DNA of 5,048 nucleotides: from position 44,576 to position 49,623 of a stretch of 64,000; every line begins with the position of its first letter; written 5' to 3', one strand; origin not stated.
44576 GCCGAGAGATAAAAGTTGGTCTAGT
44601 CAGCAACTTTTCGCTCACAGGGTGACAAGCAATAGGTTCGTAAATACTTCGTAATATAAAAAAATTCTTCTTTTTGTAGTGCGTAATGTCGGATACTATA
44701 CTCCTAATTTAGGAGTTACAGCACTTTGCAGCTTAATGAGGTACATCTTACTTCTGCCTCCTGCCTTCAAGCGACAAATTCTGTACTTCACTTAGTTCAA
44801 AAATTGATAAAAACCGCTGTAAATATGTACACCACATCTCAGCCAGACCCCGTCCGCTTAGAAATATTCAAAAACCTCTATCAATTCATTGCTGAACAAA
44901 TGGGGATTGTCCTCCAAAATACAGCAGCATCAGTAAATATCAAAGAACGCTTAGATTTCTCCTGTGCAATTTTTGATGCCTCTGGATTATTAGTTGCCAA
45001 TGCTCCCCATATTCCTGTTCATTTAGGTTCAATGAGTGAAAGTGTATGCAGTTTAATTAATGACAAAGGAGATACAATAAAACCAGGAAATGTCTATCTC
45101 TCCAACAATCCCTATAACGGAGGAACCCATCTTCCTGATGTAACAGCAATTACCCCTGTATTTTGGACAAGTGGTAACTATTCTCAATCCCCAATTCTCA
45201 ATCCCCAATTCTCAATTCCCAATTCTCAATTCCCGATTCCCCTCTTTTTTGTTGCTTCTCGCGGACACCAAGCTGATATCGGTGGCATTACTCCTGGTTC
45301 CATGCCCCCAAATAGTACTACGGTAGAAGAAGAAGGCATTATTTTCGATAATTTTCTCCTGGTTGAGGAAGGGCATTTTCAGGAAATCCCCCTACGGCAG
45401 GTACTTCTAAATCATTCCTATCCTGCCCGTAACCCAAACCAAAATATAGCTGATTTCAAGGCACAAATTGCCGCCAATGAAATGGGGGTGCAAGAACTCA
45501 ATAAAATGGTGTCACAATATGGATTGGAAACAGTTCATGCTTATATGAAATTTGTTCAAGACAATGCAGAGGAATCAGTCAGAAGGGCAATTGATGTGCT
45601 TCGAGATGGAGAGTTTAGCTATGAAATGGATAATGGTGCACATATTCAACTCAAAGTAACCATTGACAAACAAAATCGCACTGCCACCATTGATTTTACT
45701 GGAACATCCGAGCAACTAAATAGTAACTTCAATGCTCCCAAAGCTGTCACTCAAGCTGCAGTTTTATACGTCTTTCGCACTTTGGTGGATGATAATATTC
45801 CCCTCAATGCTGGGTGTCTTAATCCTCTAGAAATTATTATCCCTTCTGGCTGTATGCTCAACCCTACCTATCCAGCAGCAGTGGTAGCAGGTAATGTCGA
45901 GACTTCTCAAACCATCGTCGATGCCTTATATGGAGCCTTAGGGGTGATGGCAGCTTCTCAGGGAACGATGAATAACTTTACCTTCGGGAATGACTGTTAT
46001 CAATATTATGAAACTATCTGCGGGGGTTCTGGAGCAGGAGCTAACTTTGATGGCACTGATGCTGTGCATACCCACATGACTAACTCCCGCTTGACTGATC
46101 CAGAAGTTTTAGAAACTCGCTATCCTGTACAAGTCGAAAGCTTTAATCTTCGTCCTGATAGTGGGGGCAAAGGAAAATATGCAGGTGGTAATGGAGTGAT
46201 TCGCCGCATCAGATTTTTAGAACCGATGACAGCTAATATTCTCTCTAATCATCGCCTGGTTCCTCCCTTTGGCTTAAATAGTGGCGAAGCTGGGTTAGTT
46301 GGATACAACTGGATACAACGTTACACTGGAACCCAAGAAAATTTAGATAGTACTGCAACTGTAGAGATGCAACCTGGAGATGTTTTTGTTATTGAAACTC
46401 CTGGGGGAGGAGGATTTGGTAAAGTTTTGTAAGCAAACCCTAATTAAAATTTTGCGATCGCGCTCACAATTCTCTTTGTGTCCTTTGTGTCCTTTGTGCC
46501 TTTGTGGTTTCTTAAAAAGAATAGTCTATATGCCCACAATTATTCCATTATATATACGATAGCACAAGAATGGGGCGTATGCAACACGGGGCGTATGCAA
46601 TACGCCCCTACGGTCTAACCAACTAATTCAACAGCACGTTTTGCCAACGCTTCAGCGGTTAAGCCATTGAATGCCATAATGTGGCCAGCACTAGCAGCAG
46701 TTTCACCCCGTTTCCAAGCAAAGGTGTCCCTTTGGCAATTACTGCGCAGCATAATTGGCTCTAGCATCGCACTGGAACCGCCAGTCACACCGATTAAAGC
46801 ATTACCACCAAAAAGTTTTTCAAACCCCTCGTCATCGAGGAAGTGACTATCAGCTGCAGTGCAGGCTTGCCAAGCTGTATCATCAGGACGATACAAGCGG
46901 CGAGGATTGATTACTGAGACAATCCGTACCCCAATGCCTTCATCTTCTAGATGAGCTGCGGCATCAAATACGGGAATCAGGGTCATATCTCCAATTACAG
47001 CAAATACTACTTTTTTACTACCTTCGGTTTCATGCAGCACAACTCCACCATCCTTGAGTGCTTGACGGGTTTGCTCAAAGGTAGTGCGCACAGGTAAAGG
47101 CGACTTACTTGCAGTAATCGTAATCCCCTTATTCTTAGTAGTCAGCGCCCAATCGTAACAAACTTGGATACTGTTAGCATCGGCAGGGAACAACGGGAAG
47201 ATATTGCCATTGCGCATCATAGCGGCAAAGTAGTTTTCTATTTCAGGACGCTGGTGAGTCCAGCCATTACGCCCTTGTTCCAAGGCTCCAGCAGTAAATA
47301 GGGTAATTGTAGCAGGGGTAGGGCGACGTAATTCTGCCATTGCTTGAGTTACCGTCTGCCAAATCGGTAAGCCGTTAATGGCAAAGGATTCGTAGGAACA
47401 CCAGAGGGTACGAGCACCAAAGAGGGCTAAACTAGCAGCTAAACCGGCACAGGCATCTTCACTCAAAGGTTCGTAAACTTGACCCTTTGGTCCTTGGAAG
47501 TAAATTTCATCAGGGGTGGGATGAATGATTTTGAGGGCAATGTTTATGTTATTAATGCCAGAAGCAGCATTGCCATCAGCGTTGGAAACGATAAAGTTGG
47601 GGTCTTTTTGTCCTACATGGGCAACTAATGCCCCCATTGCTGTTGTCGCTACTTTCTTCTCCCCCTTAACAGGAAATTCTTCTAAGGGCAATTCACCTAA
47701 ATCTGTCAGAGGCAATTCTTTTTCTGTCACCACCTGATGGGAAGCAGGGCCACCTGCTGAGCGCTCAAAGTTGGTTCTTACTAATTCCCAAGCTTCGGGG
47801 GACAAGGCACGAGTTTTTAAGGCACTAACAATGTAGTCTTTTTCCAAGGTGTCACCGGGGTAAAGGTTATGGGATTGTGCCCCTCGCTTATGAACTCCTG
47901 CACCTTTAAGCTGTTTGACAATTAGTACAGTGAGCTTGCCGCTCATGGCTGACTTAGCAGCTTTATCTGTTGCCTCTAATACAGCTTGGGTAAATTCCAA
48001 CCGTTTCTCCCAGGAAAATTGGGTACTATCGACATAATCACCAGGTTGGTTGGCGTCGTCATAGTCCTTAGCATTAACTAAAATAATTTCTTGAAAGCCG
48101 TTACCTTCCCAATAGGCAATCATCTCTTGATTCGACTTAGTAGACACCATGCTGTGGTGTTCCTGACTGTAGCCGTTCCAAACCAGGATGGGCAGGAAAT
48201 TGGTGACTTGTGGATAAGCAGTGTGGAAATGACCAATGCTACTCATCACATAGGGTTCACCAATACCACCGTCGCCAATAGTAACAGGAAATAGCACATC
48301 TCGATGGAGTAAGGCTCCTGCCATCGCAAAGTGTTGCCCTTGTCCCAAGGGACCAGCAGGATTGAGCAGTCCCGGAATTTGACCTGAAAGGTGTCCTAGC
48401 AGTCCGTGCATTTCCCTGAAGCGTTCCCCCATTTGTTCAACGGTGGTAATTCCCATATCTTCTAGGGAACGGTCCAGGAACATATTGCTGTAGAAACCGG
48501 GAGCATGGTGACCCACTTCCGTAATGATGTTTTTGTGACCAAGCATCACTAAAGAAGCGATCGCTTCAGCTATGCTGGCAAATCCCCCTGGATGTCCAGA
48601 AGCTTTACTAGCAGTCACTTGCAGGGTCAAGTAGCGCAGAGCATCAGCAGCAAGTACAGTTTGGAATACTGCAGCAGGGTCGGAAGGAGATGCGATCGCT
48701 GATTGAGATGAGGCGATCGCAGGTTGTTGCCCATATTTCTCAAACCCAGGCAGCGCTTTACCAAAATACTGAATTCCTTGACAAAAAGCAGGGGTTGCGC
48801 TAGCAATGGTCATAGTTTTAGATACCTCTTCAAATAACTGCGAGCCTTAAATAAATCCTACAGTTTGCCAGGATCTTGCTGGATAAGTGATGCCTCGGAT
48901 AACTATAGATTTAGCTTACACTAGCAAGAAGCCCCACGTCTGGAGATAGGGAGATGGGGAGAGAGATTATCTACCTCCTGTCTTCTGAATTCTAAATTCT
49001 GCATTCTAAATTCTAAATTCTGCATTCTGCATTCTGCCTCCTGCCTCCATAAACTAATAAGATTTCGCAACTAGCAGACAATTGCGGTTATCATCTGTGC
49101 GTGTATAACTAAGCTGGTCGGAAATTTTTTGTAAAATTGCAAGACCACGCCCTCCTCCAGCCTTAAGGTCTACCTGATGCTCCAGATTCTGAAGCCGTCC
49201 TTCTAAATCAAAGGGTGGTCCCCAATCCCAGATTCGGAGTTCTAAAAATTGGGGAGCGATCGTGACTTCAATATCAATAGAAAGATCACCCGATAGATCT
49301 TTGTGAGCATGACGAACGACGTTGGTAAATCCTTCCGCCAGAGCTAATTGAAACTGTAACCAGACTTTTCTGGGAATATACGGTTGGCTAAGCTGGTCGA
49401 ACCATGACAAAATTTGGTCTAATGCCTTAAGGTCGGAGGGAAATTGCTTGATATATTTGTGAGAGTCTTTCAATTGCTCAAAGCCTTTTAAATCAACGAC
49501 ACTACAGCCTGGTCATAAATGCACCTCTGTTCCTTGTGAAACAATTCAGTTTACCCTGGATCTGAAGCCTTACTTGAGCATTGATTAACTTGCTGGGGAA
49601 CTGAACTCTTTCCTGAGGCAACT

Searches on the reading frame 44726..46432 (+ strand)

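Call 31: search_protein_families(library=pfam, proteins=[window:44726-46432:+], max_evalue=0.001)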
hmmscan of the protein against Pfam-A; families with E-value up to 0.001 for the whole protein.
window:44726-46432:+ (568 aa): 1 family
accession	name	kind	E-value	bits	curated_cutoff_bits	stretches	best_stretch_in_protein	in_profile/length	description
PF02538.19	Hydantoinase_B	-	9.4e-204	678.1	26.8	1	41-566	1-518/519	Hydantoinase B/oxoprolinase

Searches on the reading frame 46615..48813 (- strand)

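Call 31: search_protein_families(library=pfam, proteins=[window:46615-48813:-], max_evalue=0.001)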
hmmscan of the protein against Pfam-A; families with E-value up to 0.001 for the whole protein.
window:46615-48813:- (732 aa): 3 families
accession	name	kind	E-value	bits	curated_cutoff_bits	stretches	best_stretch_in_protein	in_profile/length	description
PF03894.20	XFP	-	6.8e-12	45.9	22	1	440-557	54-175/177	D-xylulose 5-phosphate/D-fructose 6-phosphate phosphoketolase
PF09364.15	XFP_N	-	2.4e-10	40.2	23.7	1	98-256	78-242/364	XFP N-terminal domain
PF02779.29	Transket_pyr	-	3e-07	30.7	27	1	390-570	6-169/174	Transketolase, pyrimidine binding domain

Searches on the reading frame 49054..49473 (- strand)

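Call 116: search_protein_families(library=pfam, proteins=[window:49054-49473:-], max_evalue=0.0001)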
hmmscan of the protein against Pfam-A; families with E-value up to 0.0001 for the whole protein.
window:49054-49473:- (139 aa): 1 family
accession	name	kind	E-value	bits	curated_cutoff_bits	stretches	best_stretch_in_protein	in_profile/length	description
PF13581.12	HATPase_c_2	-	4e-22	79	27.4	1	11-135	1-125/127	Histidine kinase-like ATPase domain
